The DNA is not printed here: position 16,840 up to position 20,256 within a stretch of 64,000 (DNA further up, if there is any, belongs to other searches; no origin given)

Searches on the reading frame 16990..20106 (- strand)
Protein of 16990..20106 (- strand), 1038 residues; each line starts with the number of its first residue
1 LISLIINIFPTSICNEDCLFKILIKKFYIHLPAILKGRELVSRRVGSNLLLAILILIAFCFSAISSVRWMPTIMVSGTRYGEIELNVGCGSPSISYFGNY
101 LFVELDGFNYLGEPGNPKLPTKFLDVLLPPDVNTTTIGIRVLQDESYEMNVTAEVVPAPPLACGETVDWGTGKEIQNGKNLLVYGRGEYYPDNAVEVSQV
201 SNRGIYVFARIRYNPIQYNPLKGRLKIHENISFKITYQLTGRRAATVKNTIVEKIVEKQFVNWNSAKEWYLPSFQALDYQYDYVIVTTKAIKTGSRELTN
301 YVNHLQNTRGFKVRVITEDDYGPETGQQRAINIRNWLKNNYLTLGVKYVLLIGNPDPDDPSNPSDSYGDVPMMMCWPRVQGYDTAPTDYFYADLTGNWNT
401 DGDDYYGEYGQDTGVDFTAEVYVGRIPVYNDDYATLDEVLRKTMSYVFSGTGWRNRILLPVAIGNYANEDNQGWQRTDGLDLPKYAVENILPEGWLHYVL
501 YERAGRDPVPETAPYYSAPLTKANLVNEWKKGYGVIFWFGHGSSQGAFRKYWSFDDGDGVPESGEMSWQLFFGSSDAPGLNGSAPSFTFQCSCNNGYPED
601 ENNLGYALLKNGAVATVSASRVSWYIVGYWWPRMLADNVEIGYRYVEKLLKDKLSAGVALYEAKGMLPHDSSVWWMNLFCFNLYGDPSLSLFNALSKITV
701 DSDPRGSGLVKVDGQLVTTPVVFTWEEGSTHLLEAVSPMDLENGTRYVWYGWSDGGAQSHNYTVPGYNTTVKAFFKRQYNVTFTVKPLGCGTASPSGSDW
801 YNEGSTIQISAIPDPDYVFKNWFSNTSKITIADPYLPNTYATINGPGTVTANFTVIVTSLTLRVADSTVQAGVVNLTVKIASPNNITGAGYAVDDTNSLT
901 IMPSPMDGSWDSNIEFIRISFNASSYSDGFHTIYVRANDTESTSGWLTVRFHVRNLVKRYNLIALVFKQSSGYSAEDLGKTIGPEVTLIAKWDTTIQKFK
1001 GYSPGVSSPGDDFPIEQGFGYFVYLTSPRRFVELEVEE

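Call 3: search_protein_families(library=pfam, proteins=[window:16990-20106:-], max_evalue=0.01)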
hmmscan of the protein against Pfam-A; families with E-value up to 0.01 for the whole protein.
window:16990-20106:- (1038 aa): 3 families
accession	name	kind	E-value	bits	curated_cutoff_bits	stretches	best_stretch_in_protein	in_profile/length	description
PF01364.23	Peptidase_C25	-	1.8e-40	139.8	23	1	283-691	1-374/374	Peptidase family C25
PF18998.6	Flg_new_2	-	7.4e-11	42.3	23.6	1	782-855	2-71/73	Divergent InlB B-repeat domain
PF08126.16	Propeptide_C25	-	5.6e-07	29.3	22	1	110-264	53-198/205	Propeptide_C25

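Call 4: search_protein_families(library=ncbifam, proteins=[window:16990-20106:-], max_evalue=0.01)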
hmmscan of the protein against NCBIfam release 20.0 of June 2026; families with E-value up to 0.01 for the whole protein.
window:16990-20106:- (1038 aa): 1 family
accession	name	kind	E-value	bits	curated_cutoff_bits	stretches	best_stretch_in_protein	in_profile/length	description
NF033707.1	T9SS_sortase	equivalog_domain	5.3e-10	37.6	420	1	229-545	325-610/1095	type IX secretion system sortase PorU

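Call 6: search_solved_structures(query=window:16990-20106:-, max_evalue=0.01, show_alignments=2)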
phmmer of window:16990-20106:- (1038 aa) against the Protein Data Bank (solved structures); distinct sequences matched with E-value up to 0.01: 1.
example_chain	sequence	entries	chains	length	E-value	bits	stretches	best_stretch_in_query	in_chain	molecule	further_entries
5mun_A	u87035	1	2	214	0.00036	21.8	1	98-240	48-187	Lys-gingipain W83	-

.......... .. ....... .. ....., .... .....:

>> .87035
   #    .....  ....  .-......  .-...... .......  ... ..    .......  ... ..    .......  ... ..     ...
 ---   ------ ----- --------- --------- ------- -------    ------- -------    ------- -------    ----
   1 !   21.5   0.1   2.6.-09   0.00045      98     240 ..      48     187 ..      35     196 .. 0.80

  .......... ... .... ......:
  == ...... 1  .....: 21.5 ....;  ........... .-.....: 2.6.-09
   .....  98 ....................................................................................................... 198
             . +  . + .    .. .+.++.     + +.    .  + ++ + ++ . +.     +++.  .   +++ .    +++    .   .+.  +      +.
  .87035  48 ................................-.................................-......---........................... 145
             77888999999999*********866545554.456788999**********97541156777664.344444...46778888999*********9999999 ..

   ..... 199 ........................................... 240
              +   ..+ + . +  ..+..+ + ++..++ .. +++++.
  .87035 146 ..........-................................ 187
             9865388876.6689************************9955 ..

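Call 15: find_homologous_proteins(query=window:16990-20106:-, max_evalue=0.00001)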
Query window:16990-20106:- (1038 aa): 1008 proteins with E <= 0.00001 among 8000 candidates; the best 120 are listed.
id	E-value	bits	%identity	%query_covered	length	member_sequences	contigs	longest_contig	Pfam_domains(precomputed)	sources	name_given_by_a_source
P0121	0.0e+0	2229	95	95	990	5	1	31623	PF08126.17,PF18998.7,PF01364.25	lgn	-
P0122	0.0e+0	1846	81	93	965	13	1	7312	PF18998.7,PF01364.25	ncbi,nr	ncbi:MAG: hypothetical protein JTT13_11170 [Candidatus Brockarchaeota archaeon]|nr:hypothetical prot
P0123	0.0e+0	1824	77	96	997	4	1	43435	PF08126.17,PF18998.7,PF01364.25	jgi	-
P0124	0.0e+0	1822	79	93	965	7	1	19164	PF08126.17,PF18998.7,PF01364.25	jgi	-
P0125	0.0e+0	1762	74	96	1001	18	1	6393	PF18998.7,PF01364.25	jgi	jgi:hypothetical protein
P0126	0.0e+0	1755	77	93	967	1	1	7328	PF18998.7,PF01364.25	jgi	-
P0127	0.0e+0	1740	76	93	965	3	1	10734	PF08126.17,PF18998.7,PF01364.25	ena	-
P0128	0.0e+0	1732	76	93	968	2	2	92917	PF18998.7,PF01364.25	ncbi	ncbi:MAG: C25 family cysteine peptidase [Thermoproteota archaeon]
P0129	0.0e+0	1709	72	96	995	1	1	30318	PF08126.17,PF01364.25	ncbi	ncbi:MAG: C25 family cysteine peptidase [Thermoproteota archaeon]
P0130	0.0e+0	1696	73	96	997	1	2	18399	PF08126.17,PF18998.7,PF01364.25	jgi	-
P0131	0.0e+0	1684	73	95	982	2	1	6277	PF08126.17,PF18998.7,PF01364.25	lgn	-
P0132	0.0e+0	1633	69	96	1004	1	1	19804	PF08126.17,PF18998.7,PF01364.25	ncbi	ncbi:MAG: C25 family cysteine peptidase [Thermoproteota archaeon]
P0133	0.0e+0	1622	70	95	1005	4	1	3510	PF08126.17,PF18998.7,PF01364.25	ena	-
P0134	0.0e+0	1615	68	96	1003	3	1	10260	PF08126.17,PF18998.7,PF01364.25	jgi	-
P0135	0.0e+0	1487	66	93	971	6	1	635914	PF08126.17,PF18998.7,PF01364.25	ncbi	ncbi:MAG: C25 family cysteine peptidase [Thermoproteota archaeon]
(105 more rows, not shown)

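Call 18: search_solved_structures(query=A1, max_evalue=0.01, show_alignments=3)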
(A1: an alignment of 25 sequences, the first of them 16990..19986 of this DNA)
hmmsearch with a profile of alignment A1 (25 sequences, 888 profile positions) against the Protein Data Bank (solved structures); distinct sequences matched with E-value up to 0.01: 2.
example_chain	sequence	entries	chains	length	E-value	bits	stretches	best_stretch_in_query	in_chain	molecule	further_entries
5mun_A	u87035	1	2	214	8e-09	37.7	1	32-196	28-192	Lys-gingipain W83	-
4ief_A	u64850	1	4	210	2.3e-07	32.8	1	54-197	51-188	Gingipain R2 Pro-Domain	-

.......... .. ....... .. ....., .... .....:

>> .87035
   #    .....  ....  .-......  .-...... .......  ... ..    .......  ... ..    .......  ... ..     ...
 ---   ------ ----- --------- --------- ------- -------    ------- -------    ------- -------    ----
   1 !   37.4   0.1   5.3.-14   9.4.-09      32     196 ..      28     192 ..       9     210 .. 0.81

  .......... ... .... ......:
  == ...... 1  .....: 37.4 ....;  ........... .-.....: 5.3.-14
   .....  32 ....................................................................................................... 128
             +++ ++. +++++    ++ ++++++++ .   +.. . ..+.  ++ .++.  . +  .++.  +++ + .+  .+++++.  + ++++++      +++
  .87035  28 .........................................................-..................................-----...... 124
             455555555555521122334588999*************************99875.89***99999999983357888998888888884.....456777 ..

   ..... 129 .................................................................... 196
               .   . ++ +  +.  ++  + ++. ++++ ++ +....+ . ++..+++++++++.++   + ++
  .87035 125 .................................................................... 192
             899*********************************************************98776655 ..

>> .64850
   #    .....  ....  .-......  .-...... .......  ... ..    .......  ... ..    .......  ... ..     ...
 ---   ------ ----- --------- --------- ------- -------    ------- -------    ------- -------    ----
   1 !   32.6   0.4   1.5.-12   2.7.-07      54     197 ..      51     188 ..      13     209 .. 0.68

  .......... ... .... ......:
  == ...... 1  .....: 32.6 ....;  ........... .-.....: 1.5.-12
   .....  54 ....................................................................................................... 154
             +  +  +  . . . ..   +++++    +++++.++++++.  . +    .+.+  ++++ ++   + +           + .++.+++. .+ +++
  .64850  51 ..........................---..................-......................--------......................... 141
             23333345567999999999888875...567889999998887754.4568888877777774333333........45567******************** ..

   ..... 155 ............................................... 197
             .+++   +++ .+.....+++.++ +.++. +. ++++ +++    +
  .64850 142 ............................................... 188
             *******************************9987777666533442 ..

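Call 21: find_encoding_contigs(protein=P0135, flank=10000, max_places=3)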
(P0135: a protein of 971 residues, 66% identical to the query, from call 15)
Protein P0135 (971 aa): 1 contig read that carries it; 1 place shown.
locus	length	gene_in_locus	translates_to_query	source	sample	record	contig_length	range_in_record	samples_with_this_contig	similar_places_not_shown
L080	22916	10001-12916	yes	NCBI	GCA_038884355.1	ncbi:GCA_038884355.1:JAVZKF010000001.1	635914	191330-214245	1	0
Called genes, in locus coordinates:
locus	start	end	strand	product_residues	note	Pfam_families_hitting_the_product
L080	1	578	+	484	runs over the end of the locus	PF22422:MGH1-like_GH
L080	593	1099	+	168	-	PF22422:MGH1-like_GH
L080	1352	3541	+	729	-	PF19773:DUF6259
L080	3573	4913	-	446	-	PF01593:Amino_oxidase, PF13450:NAD_binding_8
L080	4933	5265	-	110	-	PF11950:DUF3467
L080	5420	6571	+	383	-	PF01408:GFO_IDH_MocA, PF22725:GFO_IDH_MocA_C3, PF02894:GFO_IDH_MocA_C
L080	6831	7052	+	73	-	PF02697:VAPB_antitox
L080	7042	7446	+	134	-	PF01850:PIN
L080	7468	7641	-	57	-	-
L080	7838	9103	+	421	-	PF00079:Serpin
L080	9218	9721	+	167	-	PF02643:DUF192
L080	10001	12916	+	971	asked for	PF08126:Propeptide_C25, PF01364:Peptidase_C25, PF18998:Flg_new_2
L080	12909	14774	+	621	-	PF13620:CarboxypepD_reg (faint), PF16640:Big_3_5 (faint)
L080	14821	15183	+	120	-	-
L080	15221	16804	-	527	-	PF00437:T2SSE (weak)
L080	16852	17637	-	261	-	PF01113:DapB_N (faint), PF01408:GFO_IDH_MocA, PF03447:NAD_binding_3, PF01958:Asp_DH_C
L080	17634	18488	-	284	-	PF02749:QRPTase_N, PF01729:QRPTase_C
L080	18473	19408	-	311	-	PF02445:NadA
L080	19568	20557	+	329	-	PF20143:NAD_kinase_C, PF08221:HTH_9 (faint)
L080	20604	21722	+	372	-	PF13527:Acetyltransf_9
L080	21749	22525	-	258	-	PF02633:Creatininase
